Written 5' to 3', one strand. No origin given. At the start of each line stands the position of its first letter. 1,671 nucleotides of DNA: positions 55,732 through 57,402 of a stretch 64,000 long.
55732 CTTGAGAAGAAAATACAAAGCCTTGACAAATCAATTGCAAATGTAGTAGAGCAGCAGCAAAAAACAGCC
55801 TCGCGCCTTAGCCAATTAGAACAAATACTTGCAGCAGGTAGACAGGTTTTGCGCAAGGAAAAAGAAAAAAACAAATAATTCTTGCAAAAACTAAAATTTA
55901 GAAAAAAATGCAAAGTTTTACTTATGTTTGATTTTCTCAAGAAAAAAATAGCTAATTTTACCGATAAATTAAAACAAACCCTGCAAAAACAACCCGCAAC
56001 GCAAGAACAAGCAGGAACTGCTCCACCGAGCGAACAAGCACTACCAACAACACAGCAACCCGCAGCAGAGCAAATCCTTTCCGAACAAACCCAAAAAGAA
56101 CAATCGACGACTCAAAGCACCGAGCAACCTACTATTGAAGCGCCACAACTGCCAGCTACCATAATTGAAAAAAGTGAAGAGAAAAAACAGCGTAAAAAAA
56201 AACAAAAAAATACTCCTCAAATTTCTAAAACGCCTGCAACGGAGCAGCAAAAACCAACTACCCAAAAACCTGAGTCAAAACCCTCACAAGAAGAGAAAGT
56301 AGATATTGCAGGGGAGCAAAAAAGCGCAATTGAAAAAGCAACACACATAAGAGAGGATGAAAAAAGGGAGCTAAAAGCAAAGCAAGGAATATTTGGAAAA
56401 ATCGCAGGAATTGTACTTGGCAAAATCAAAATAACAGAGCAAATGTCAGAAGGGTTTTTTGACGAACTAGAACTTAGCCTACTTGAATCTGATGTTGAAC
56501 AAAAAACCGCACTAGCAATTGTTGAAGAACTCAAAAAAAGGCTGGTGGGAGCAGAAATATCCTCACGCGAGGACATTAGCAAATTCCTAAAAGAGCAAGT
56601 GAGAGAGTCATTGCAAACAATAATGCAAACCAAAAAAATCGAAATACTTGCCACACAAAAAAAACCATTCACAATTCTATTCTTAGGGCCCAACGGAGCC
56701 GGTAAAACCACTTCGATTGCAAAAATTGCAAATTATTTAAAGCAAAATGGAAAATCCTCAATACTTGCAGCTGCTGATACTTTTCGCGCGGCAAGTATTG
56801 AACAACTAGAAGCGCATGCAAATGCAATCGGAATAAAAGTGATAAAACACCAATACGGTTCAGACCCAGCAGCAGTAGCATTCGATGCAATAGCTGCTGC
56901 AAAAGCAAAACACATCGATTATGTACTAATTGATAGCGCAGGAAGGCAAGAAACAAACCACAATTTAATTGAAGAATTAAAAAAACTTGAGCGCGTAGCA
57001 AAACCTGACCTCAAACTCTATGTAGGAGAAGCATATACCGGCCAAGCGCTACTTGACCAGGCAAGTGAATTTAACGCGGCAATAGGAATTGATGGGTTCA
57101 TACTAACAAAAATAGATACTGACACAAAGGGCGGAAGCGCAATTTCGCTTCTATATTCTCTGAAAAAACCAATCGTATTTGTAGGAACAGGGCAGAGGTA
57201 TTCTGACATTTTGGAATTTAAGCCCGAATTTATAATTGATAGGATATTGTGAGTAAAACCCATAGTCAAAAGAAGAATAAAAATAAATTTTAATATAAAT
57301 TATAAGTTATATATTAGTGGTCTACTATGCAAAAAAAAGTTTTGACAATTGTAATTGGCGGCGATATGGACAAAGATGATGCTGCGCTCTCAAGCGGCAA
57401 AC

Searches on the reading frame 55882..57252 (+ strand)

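Call 62: search_protein_families(library=pfam, proteins=[window:55882-57252:+], max_evalue=0.001)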
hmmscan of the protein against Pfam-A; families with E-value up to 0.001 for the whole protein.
window:55882-57252:+ (456 aa): 6 families
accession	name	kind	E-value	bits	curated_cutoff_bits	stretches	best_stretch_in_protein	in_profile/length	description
PF00448.28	SRP54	-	1.4e-70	237.4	22.7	1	263-456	2-195/196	SRP54-type protein, GTPase domain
PF02881.24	SRP54_N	-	1.9e-11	44.5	22.4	1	172-239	3-74/75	SRP54-type protein, helical bundle domain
PF13604.12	AAA_30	-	1.1e-06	28.9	27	1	249-359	6-103/191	AAA domain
PF13245.12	AAA_19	-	5.1e-05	23.9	25.1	1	260-364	9-112/134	AAA domain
PF13207.12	AAA_17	-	0.00023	21.9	27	1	268-381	1-108/136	AAA domain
PF06414.18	Zeta_toxin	-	0.00076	19.4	22.3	0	253-304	8-57/199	Zeta toxin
